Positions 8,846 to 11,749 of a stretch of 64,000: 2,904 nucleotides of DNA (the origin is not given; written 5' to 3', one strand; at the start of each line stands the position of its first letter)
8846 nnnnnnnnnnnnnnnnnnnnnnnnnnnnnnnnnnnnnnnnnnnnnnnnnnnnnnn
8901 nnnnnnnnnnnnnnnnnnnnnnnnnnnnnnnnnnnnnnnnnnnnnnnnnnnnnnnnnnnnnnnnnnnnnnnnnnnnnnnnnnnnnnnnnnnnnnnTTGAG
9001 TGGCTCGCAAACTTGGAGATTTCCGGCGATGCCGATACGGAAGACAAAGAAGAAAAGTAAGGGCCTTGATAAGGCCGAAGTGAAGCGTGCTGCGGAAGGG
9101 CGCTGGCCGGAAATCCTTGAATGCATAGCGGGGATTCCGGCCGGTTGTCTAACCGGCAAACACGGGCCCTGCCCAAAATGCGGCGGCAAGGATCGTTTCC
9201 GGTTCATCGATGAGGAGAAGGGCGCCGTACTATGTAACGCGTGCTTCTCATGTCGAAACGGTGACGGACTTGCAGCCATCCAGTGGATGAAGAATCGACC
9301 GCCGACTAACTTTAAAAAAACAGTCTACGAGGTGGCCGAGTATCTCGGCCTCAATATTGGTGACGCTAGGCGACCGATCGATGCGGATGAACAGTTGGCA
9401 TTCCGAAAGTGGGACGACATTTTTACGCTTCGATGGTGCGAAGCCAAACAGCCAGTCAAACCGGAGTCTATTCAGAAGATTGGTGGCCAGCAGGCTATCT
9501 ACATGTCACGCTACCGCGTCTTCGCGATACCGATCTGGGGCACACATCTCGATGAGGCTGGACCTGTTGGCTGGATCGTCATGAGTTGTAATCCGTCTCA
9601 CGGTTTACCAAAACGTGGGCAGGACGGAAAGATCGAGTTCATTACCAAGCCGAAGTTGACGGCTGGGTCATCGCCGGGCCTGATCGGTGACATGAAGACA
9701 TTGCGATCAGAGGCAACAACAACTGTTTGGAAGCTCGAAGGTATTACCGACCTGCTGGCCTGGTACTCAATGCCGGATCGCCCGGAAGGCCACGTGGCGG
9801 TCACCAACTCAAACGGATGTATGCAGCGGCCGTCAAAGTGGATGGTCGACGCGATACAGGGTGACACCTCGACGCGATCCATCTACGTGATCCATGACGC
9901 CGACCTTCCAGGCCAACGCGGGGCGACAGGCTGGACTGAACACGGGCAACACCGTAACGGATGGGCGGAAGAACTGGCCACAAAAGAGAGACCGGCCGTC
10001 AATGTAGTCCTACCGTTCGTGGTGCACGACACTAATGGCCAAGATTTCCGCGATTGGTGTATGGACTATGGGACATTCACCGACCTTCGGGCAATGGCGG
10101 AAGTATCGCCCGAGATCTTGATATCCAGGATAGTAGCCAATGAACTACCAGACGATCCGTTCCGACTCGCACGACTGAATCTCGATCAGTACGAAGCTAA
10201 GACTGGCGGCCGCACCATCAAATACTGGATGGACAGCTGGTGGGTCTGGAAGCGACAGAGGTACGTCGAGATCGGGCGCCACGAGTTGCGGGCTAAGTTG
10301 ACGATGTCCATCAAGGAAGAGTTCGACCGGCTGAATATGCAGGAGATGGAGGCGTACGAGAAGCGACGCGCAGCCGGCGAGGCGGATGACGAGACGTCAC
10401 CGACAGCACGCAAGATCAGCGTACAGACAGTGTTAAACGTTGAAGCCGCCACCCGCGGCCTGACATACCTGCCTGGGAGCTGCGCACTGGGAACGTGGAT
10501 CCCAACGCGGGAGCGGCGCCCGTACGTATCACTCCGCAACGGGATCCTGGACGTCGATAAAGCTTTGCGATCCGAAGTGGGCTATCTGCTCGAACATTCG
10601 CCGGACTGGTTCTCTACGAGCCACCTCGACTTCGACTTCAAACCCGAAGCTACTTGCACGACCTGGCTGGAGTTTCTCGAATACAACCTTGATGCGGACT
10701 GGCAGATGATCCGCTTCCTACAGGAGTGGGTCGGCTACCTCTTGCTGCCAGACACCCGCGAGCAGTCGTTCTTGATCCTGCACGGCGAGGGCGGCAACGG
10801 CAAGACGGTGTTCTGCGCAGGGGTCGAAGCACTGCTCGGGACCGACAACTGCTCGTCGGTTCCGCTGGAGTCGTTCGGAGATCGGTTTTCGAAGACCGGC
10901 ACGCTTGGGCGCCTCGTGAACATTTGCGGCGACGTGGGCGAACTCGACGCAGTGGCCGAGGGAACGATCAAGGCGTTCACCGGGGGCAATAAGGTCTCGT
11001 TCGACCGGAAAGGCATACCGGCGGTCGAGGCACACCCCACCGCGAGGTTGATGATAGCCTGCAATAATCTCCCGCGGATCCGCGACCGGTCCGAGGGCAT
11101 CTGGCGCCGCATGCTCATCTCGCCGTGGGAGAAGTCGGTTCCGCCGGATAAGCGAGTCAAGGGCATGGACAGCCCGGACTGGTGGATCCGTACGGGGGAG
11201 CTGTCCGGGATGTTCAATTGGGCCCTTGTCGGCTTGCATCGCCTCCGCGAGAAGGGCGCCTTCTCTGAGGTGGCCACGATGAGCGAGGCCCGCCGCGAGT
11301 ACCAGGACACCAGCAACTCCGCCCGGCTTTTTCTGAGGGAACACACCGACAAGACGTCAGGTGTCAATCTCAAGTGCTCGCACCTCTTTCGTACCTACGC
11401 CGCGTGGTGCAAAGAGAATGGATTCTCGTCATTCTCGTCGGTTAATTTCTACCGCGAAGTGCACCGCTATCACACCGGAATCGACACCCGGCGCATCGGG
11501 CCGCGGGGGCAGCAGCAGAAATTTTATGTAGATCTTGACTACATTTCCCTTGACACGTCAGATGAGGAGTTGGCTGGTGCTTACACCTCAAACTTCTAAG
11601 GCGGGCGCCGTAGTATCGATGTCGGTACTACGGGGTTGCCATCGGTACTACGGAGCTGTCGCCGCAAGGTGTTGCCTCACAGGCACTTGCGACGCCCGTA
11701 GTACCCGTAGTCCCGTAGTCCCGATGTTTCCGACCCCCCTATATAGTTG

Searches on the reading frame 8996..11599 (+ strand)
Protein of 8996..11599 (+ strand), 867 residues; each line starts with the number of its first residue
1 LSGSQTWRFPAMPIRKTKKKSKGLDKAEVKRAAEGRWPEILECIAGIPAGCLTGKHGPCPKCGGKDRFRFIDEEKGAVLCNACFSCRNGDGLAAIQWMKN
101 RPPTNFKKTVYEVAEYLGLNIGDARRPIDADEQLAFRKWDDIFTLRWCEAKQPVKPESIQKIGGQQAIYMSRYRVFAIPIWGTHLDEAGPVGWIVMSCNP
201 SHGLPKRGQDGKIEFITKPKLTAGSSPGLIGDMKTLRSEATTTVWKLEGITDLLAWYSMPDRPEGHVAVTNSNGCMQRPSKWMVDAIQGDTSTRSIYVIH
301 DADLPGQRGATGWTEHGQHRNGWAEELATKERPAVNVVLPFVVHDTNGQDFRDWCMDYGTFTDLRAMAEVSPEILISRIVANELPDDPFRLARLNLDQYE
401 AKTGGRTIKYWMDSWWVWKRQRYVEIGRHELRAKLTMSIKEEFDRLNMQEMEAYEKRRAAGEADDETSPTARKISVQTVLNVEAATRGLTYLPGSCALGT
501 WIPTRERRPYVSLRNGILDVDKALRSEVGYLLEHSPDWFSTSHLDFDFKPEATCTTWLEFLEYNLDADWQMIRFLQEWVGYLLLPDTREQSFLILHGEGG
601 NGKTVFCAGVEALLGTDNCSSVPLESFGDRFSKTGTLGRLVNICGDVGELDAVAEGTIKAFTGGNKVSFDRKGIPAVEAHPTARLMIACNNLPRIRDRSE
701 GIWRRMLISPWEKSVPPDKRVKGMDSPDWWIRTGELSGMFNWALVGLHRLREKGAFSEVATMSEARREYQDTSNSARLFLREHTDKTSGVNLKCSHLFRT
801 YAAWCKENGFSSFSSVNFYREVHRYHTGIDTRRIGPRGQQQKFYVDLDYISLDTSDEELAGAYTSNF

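Call 10: search_protein_families(library=pfam, proteins=[window:8996-11599:+], max_evalue=0.01)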
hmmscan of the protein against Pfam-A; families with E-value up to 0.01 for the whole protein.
window:8996-11599:+ (867 aa): 4 families
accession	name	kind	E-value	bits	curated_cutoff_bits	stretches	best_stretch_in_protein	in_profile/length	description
PF19263.5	DUF5906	-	4.5e-17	63.2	27.6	1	595-705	1-114/114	Family of unknown function (DUF5906)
PF08273.17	Zn_Ribbon_Prim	-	1e-09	39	23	1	54-92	1-37/37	Zinc-binding domain of primase-helicase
PF02257.21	RFX_DNA_binding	-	1.4e-09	38.8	27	1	775-848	3-76/79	RFX DNA-binding domain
PF08706.16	D5_N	-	4.6e-05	24.2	22.4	1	486-562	81-141/145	D5 N terminal like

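Call 11: search_protein_families(library=phrogs, proteins=[window:8996-11599:+], max_evalue=0.001)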
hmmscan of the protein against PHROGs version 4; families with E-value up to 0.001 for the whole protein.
window:8996-11599:+ (867 aa): 12 families
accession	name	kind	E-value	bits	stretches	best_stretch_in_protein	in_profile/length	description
phrog_864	-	DNA, RNA and nucleotide metabolism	2.5e-72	245.7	1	506-846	286-622/1064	DNA primase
phrog_1156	-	DNA, RNA and nucleotide metabolism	1.5e-60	206.7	1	406-847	379-823/855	DNA primase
phrog_6088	-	DNA, RNA and nucleotide metabolism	4.2e-59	201.7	1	411-825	354-745/772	DNA primase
phrog_1829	-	DNA, RNA and nucleotide metabolism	4e-56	191.6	1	510-834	430-740/772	DNA primase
phrog_2478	-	DNA, RNA and nucleotide metabolism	4.3e-44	151.8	1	512-847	510-838/854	DNA polymerase/primase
phrog_7601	-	unknown function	2.5e-35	123.3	1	588-824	18-252/289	-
phrog_16950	-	DNA, RNA and nucleotide metabolism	1.7e-20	73.5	1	401-834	376-818/843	DNA primase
phrog_2249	-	DNA, RNA and nucleotide metabolism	1.9e-19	70.8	1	505-822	454-756/802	DNA primase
phrog_1883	-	DNA, RNA and nucleotide metabolism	7.2e-17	62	1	554-823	455-727/756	DNA helicase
phrog_510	-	DNA, RNA and nucleotide metabolism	1.3e-15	58.1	1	17-127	6-111/667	DNA primase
phrog_16213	-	DNA, RNA and nucleotide metabolism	2.6e-10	40.2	1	497-706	302-513/732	DNA primase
phrog_25777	-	DNA, RNA and nucleotide metabolism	4.9e-09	35.8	1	29-95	44-108/907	DNA primase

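Call 13: search_dna_similar(query=window:8996-11599:+, collection=phages, mode=protein, max_rows=25)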
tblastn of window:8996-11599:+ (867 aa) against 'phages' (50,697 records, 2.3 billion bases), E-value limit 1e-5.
Records with a match: 1302; places in all: 1304; records where one place covers at least 80% of the query: 0.
Best place of each record, by identity: <60% 1302.
By first word of the organism name: Streptococcus 268; Mycobacterium 234; Enterococcus 126; Microbacterium 116; Vibrio 93; Arthrobacter 91; Gordonia 63; Streptomyces 39; Bacteriophage 30; Curtobacterium 17; and 71 more.
By host as written in the record: Mycobacterium smegmatis mc2 155 162; - 106; Microbacterium foliorum NRRL B-24224 59; Arthrobacter globiformis B-2979 50; Vibrio lentus 44; Enterococcus faecalis 41; Gordonia terrae 3612 37; Microbacterium foliorum NRRL B-24224 SEA 35; and 421 more.
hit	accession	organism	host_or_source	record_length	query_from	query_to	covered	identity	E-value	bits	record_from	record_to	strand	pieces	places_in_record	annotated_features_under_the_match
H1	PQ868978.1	Curtobacterium phage Mysterium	Curtobacterium flaccumfaciens NRRL ...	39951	324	857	62%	23.9%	4e-21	105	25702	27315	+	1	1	36: DNA primase/helicase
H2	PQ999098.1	Curtobacterium phage Moss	Curtobacterium flaccumfaciens NRRL ...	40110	324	857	62%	23.9%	5e-21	105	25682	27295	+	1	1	36: DNA primase/helicase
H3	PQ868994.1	Curtobacterium phage Halsey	Curtobacterium flaccumfaciens NRRL ...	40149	324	857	62%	23.9%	5e-21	105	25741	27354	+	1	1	36: DNA primase/helicase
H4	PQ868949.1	Curtobacterium phage Ashes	Curtobacterium flaccumfaciens NRRL ...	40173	324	857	62%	23.9%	5e-21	105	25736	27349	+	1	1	36: DNA primase/helicase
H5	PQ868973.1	Curtobacterium phage Kalimba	Curtobacterium flaccumfaciens NRRL ...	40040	294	833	62%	23.6%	3e-20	103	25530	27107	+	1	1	36: DNA primase/helicase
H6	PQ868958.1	Curtobacterium phage SpecialK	Curtobacterium flaccumfaciens NRRL ...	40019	324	857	62%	23.5%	1e-20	104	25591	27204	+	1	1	36: DNA primase/helicase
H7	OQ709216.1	Arthrobacter phage Emotion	Arthrobacter sulfureus NRRL B-14730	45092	347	812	54%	26.8%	1e-23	114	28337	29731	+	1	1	42: DNA primase/helicase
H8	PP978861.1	Arthrobacter phage JasmineDragon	Arthrobacter sulfureus ATCC 19098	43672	347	812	54%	26.7%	8e-24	114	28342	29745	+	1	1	42: DNA primase/helicase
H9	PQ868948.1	Curtobacterium phage Cappuccino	Curtobacterium flaccumfaciens NRRL ...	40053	324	833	59%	24.0%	1e-20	104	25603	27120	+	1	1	36: DNA primase/helicase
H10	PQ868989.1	Curtobacterium phage Donkey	Curtobacterium flaccumfaciens NRRL ...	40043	324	833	59%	24.0%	1e-20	104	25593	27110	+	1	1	36: DNA primase/helicase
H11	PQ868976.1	Curtobacterium phage Sooty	Curtobacterium flaccumfaciens NRRL ...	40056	324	833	59%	24.0%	1e-20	104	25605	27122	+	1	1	36: DNA primase/helicase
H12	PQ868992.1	Curtobacterium phage Gambol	Curtobacterium flaccumfaciens NRRL ...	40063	324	833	59%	24.0%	1e-20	104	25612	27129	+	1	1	37: DNA primase/helicase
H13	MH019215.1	Streptomyces phage Yara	Streptomyces toxytricini NRRL B-5426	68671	358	808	52%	26.0%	7e-29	130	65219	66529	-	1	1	104: DNA primase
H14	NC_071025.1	Arthrobacter phage Amyev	Arthrobacter globiformis B-2979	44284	342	810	54%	24.9%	6e-22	108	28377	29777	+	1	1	37: DNA primase/helicase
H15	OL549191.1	Arthrobacter phage Amyev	Arthrobacter globiformis B-2979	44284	342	810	54%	24.9%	6e-22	108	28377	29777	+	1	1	37: DNA primase/helicase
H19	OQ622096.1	Vibrio phage 13VV501A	Vibrio vulnificus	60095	405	847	51%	24.7%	4e-28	128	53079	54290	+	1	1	putative P4 family primase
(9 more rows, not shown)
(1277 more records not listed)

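Call 16: find_related_loci(query=window:8996-11599:+, collection=viral_contigs, flank=6000)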
Query window:8996-11599:+ (867 aa) in viral_contigs; peptide patterns used: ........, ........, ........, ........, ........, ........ (x = any residue, [..] = any of these).
No stretch of DNA in the collection matches any of the patterns.

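Call 17: find_homologous_proteins(query=window:8996-11599:+, max_evalue=1e-20)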
Query window:8996-11599:+ (867 aa): 197 proteins with E <= 1e-20 among 8000 candidates; the best 120 are listed.
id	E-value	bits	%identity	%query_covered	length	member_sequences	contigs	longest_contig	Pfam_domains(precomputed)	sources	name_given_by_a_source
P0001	0.0e+0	2042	100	99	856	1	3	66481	PF02257.22,PF19263.6,PF08273.18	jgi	-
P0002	3.3e-298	1010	52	99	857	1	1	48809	PF02257.22,PF19263.6,PF08273.18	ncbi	-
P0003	6.1e-287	972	52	95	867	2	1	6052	PF02257.22,PF19263.6,PF08273.18,PF08706.17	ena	-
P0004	4.4e-284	963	50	97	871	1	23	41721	PF02257.22,PF19263.6,PF08273.18,PF08706.17,PF03288.23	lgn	-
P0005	6.5e-284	962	50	97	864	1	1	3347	PF19263.6,PF08273.18,PF08706.17,PF03288.23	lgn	-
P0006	2.9e-282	957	51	98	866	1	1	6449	PF02257.22,PF19263.6,PF08273.18,PF08706.17,PF03288.23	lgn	-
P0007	5.4e-278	943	50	99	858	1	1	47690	PF02257.22,PF19263.6,PF08273.18,PF08706.17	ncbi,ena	-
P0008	2.1e-277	941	49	98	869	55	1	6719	PF19263.6,PF08273.18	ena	-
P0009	8.4e-275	932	49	98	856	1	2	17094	PF19263.6,PF08273.18,PF08706.17,PF03288.23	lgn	-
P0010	8.7e-275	932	51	96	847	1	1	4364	PF02257.22,PF19263.6,PF08273.18,PF08706.17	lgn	-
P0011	1.1e-266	905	48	98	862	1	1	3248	PF19263.6,PF08273.18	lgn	-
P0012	7.7e-263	893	48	98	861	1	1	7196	PF02257.22,PF19263.6,PF08273.18,PF03288.23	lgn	-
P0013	1.7e-247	842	46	97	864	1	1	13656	PF19263.6,PF08273.18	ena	-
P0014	3.6e-244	831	45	98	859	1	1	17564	PF19263.6,PF08273.18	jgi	-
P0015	4.4e-244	830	46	98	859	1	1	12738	PF19263.6,PF08273.18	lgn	-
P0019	1.0e-218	747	44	97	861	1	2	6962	PF02257.22,PF19263.6,PF08273.18,PF03288.23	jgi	jgi:P4 family phage/plasmid primase-like protien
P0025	1.9e-215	736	42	98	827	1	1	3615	PF02257.22,PF19263.6,PF08273.18,PF08706.17,PF03288.23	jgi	jgi:P4 family phage/plasmid primase-like protien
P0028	3.0e-212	725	44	93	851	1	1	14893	PF19263.6,PF08273.18,PF08706.17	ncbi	ncbi:MAG: phage/plasmid primase, P4 family [Pirellulales bacterium]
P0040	7.5e-205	701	43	96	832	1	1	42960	PF02257.22,PF19263.6,PF08273.18,PF03288.23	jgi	jgi:P4 family phage/plasmid primase-like protien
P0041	2.1e-204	699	43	93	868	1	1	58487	PF02257.22,PF19263.6,PF08273.18,PF08706.17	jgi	jgi:P4 family phage/plasmid primase-like protien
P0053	5.0e-191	655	39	97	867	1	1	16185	PF02257.22,PF19263.6,PF08273.18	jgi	jgi:P4 family phage/plasmid primase-like protien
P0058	1.6e-189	650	41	97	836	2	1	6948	PF19263.6,PF08273.18,PF08706.17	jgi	jgi:P4 family phage/plasmid primase-like protien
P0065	8.4e-187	641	38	97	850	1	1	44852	PF19263.6,PF08273.18,PF08706.17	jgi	jgi:P4 family phage/plasmid primase-like protien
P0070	5.0e-186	638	41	98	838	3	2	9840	PF02257.22,PF19263.6,PF08273.18,PF03288.23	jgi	jgi:P4 family phage/plasmid primase-like protien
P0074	1.6e-182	627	39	96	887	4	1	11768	PF19263.6,PF08273.18,PF08706.17,PF03288.23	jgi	jgi:P4 family phage/plasmid primase-like protien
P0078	3.3e-177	609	46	60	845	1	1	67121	PF02257.22,PF19263.6,PF08273.18,PF03288.23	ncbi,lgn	ncbi:MAG: phage/plasmid primase, P4 family [Planctomycetaceae bacterium]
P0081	3.7e-174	599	38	93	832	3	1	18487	PF19263.6,PF08273.18,PF03288.23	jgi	jgi:P4 family phage/plasmid primase-like protien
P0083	2.8e-173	596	40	90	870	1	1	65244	PF02257.22,PF19263.6,PF08706.17,PF03288.23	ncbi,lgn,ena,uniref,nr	ncbi:phage/plasmid primase, P4 family [Trichococcus shcherbakoviae]|uniref:phage/plasmid primase, P4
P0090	3.2e-168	579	37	93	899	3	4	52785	PF02257.22,PF19263.6,PF08273.18,PF08706.17,PF03288.23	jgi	jgi:P4 family phage/plasmid primase-like protien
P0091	2.0e-167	577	37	97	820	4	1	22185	PF02257.22,PF19263.6,PF08273.18,PF03288.23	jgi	jgi:P4 family phage/plasmid primase-like protien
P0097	1.3e-162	561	36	96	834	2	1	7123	PF19263.6,PF08273.18,PF08706.17,PF03288.23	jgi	jgi:P4 family phage/plasmid primase-like protien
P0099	5.0e-159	549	35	96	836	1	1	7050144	PF19263.6,PF08273.18,PF08706.17,PF03288.23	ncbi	ncbi:phage/plasmid primase, P4 family [Pirellulaceae bacterium SH449]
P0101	9.1e-158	545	36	94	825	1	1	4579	PF19263.6,PF08273.18,PF08706.17,PF03288.23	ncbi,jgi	jgi:P4 family phage/plasmid primase-like protien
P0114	3.2e-135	470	33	92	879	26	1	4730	PF19263.6,PF08273.18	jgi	jgi:P4 family phage/plasmid primase-like protien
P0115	2.2e-134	468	47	56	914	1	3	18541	PF19263.6,PF03288.23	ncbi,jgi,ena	ncbi:MAG: phage/plasmid primase, P4 family [Planctomycetota bacterium]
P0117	1.9e-133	464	40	69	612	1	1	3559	PF02257.22,PF19263.6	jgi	jgi:P4 family phage/plasmid primase-like protien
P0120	2.3e-132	461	37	72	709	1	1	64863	PF19263.6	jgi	jgi:P4 family phage/plasmid primase-like protien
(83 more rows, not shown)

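Call 19: find_encoding_contigs(protein=P0002, flank=6000, max_places=2)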
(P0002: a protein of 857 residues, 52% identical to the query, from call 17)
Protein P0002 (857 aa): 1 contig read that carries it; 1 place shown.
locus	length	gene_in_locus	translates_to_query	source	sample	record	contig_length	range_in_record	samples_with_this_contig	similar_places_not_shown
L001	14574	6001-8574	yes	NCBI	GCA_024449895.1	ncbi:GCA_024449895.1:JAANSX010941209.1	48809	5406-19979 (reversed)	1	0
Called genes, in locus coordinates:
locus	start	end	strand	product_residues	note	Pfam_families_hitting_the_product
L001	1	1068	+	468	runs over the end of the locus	-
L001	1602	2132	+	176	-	-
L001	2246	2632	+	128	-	PF03819:MazG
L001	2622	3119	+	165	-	PF02732:ERCC4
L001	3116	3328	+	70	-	-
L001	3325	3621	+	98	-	-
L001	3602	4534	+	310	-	-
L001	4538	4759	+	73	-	-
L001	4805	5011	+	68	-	-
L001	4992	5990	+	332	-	PF02086:MethyltransfD12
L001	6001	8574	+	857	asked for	PF08273:Zn_Ribbon_Prim, PF19263:DUF5906, PF02257:RFX_DNA_binding (weak)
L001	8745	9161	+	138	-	-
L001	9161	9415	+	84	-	-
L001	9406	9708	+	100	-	-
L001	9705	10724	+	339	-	PF00145:DNA_methylase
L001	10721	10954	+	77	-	PF11781:Zn_ribbon_RRN7 (weak)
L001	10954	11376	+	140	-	-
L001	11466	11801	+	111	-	-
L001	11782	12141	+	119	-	-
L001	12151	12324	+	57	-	-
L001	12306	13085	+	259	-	-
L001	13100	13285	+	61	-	-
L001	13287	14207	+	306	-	-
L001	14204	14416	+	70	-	-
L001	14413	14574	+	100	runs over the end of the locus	-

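Call 20: find_encoding_contigs(protein=P0004, flank=6000, max_places=2)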
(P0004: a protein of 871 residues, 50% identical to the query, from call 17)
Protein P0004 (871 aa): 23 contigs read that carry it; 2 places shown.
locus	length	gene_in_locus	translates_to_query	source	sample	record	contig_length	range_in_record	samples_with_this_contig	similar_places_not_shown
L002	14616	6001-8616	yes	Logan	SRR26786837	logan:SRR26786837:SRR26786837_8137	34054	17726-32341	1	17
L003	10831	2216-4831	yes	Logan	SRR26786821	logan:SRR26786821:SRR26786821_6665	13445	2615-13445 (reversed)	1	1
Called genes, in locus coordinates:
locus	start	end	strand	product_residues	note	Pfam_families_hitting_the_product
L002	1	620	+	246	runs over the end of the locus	PF13482:RNase_H_2 (faint)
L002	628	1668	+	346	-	PF13479:AAA_24, PF01656:CbiA (faint)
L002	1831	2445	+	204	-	-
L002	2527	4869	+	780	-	PF23139:OB_YrrC (weak), PF14490:HHH_RecD2, PF13086:AAA_11 (faint), PF13245:AAA_19, PF13604:AAA_30, PF13538:UvrD_C_2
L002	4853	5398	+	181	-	PF02732:ERCC4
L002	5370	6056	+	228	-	-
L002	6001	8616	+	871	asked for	PF08273:Zn_Ribbon_Prim (weak), PF08706:D5_N (weak), PF19263:DUF5906, PF03288:Pox_D5 (weak), PF02257:RFX_DNA_binding (weak)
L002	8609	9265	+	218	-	-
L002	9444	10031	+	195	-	-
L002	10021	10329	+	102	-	-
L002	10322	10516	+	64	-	-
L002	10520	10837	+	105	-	-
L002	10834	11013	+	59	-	-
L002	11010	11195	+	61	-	-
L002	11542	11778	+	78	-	-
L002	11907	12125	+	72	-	-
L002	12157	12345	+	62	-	-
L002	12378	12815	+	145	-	PF07087:DUF1353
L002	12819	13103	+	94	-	-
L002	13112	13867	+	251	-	-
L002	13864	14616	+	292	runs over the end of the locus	-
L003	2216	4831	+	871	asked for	PF08273:Zn_Ribbon_Prim (weak), PF08706:D5_N (weak), PF19263:DUF5906, PF03288:Pox_D5 (weak), PF02257:RFX_DNA_binding (weak)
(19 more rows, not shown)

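Call 21: find_encoding_contigs(protein=P0007, flank=6000, max_places=2)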
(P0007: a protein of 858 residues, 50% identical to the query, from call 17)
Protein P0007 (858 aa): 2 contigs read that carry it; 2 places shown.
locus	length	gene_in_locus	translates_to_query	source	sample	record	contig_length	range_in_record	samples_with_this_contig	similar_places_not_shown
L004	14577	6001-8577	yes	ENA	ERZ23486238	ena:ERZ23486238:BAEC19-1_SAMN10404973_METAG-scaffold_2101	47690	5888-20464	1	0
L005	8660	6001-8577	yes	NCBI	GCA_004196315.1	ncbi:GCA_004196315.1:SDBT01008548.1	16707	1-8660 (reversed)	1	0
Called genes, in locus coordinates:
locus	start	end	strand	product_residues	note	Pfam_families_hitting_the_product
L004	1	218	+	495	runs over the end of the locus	PF23139:OB_YrrC, PF14490:HHH_RecD2, PF13392:HNH_3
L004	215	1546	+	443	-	PF13086:AAA_11 (faint), PF13604:AAA_30, PF13245:AAA_19, PF01443:Viral_helicase1 (faint), PF13538:UvrD_C_2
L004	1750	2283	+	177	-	-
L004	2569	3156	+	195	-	-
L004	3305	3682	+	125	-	-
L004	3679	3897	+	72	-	-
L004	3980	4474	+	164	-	PF02732:ERCC4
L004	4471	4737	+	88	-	-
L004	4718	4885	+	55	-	-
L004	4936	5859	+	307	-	-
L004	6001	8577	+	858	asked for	PF08273:Zn_Ribbon_Prim, PF08706:D5_N (faint), PF19263:DUF5906, PF02257:RFX_DNA_binding (weak)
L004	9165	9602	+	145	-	-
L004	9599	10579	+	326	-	PF04542:Sigma70_r2, PF04545:Sigma70_r4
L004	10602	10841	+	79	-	-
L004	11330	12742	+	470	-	PF03354:TerL_ATPase (faint)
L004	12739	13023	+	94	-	-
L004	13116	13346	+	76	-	-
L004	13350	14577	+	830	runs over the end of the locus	PF05136:Phage_portal_2, PF03496:ADPrib_exo_Tox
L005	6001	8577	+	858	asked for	PF08273:Zn_Ribbon_Prim, PF08706:D5_N (faint), PF19263:DUF5906, PF02257:RFX_DNA_binding (weak)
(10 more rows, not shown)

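Call 27: find_related_loci(query=A1, collection=metagenome_contigs, flank=3500)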
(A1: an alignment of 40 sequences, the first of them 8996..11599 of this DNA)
Query A1 (867 aa) in metagenome_contigs; peptide patterns used: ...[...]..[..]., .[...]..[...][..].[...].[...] (x = any residue, [..] = any of these).
389 stretches matched a pattern; 301 encode a relative of the query (tblastn E <= 1e-3); the best 80 are kept; 80 distinct loci.
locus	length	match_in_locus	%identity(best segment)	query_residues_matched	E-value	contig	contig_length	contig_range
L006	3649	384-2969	49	15-867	0e+0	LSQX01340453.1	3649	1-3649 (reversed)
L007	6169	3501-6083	49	12-867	0e+0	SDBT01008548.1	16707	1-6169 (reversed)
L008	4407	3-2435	49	66-867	0e+0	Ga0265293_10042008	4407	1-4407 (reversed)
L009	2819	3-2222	50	125-867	0e+0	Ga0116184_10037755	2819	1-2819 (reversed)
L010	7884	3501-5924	44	15-844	0e+0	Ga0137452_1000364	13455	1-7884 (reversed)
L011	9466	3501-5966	45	23-852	0e+0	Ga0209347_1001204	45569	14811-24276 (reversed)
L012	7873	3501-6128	42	17-866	0e+0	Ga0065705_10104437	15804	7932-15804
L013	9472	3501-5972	41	17-853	0e+0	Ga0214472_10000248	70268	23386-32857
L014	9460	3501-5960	42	25-867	0e+0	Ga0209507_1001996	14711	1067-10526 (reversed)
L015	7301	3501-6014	42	25-858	0e+0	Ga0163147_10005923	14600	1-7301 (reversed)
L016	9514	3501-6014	42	25-858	0e+0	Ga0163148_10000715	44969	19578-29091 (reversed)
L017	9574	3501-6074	41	7-867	0e+0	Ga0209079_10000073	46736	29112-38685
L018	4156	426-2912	42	16-840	0e+0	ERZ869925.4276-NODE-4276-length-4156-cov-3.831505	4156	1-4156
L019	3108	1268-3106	51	24-630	0e+0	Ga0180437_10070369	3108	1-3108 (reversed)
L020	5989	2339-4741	41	28-833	0e+0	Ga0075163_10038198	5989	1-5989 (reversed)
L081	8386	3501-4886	40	383-833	1e-106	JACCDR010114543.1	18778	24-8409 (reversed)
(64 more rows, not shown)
